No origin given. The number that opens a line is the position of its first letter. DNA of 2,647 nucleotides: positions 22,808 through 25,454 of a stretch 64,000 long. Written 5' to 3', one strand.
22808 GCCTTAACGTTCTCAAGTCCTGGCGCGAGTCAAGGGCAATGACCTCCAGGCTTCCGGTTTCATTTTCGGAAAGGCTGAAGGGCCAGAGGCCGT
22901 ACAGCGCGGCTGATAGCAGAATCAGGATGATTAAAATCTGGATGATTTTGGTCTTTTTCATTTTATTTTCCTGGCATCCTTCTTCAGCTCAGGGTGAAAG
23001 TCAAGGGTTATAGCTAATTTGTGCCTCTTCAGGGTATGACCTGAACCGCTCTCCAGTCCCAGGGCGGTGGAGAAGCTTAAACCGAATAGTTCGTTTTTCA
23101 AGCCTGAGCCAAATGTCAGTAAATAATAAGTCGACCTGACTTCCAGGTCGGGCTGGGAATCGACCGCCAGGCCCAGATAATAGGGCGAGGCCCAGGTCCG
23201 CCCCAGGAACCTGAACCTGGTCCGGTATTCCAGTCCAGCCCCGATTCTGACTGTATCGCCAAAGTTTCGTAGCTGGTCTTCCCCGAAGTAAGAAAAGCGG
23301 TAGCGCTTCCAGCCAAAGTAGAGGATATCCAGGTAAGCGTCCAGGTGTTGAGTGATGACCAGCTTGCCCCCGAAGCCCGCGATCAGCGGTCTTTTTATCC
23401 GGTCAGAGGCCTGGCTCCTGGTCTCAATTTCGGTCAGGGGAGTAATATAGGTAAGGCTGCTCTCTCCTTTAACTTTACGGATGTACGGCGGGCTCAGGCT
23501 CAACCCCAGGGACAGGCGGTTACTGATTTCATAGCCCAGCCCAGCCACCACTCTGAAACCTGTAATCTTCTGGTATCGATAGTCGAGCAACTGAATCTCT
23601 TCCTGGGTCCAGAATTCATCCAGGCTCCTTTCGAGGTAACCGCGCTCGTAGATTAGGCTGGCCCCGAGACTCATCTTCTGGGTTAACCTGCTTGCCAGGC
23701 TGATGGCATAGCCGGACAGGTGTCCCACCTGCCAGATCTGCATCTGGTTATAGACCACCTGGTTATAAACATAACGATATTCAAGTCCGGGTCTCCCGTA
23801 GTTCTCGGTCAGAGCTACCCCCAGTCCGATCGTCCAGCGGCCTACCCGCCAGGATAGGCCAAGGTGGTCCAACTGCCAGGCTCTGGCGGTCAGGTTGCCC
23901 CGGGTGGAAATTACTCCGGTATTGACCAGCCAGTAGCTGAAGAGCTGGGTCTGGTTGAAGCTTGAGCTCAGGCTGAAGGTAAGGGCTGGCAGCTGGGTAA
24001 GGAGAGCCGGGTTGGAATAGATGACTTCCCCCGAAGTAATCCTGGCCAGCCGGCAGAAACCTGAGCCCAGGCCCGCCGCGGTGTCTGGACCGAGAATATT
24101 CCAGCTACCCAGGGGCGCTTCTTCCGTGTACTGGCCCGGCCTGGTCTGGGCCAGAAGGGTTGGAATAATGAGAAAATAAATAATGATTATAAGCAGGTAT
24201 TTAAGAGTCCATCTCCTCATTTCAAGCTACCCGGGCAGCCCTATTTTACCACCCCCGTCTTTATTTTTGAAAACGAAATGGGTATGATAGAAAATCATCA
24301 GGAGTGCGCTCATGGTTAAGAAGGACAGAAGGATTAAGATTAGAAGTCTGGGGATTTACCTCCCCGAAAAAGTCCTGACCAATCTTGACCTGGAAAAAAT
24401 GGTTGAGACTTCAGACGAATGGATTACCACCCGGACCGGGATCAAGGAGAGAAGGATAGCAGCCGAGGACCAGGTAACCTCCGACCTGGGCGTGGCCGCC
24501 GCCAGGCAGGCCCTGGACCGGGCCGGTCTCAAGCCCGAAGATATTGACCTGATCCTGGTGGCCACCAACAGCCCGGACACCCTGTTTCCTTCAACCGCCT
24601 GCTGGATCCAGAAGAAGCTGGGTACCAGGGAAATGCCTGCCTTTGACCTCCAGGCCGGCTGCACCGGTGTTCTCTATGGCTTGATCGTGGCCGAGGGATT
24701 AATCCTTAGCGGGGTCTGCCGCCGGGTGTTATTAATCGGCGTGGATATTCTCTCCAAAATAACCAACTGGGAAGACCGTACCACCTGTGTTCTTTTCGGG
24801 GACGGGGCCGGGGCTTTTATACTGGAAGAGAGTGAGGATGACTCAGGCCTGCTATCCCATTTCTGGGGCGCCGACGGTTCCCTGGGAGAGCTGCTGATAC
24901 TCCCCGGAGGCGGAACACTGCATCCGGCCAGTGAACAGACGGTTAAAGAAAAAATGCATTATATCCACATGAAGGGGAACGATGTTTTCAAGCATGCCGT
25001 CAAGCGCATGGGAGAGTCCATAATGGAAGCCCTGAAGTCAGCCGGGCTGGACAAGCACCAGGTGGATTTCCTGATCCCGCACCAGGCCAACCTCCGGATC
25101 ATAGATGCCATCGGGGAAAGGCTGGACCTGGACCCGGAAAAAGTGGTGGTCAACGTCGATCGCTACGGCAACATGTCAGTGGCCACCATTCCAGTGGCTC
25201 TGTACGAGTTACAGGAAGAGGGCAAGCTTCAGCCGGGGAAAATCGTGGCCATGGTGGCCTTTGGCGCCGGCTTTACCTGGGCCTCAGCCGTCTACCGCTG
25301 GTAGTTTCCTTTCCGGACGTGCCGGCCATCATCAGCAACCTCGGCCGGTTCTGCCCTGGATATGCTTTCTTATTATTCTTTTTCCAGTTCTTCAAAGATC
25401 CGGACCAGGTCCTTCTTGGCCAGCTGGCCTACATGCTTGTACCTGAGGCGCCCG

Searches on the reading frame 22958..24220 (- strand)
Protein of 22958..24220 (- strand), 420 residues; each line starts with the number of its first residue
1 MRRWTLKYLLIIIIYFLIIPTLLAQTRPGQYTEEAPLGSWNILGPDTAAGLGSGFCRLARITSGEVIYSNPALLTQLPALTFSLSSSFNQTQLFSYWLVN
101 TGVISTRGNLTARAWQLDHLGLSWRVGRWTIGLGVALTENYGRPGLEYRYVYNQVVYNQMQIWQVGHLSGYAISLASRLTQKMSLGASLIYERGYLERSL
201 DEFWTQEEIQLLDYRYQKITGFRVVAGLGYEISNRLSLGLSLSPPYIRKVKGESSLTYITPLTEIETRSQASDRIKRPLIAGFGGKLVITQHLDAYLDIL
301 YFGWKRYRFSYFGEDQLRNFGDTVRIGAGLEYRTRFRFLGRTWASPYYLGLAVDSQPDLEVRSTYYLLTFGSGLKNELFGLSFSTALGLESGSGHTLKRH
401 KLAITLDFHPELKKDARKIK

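Call 34: search_protein_families(library=pfam, proteins=[window:22958-24220:-], max_evalue=0.0001)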
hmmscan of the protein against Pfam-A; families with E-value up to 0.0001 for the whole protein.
window:22958-24220:- (420 aa): 1 family
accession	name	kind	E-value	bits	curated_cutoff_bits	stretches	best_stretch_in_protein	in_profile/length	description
PF03349.22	Toluene_X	-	6.9e-05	21.9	29.7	1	48-334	20-327/421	Outer membrane protein transport protein (OMPP1/FadL/TodX)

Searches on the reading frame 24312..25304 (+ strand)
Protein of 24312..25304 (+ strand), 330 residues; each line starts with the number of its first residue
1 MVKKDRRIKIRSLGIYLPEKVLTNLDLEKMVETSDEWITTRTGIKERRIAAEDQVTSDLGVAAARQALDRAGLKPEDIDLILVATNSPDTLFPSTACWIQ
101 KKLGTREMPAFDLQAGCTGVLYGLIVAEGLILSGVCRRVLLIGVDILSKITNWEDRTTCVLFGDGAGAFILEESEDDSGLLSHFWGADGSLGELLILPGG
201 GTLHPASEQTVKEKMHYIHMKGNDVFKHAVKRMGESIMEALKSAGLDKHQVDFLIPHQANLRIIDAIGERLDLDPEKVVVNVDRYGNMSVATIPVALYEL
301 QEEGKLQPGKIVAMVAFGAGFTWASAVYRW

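Call 34: search_protein_families(library=pfam, proteins=[window:24312-25304:+], max_evalue=0.0001)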
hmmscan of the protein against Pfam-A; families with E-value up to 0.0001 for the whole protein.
window:24312-25304:+ (330 aa): 4 families
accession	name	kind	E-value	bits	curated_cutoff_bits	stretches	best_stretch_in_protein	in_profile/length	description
PF08541.16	ACP_syn_III_C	-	3.4e-37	126.9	26.6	1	241-330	1-90/90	3-Oxoacyl-[acyl-carrier-protein (ACP)] synthase III C terminal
PF08545.16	ACP_syn_III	-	1.1e-28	99.4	24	1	111-189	1-80/80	3-Oxoacyl-[acyl-carrier-protein (ACP)] synthase III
PF00108.29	Thiolase_N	-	1.6e-05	24.9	26.4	1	40-154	7-122/260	Thiolase, N-terminal domain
PF02797.21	Chal_sti_synt_C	-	2.8e-05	24.6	27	1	218-325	28-144/151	Chalcone and stilbene synthases, C-terminal domain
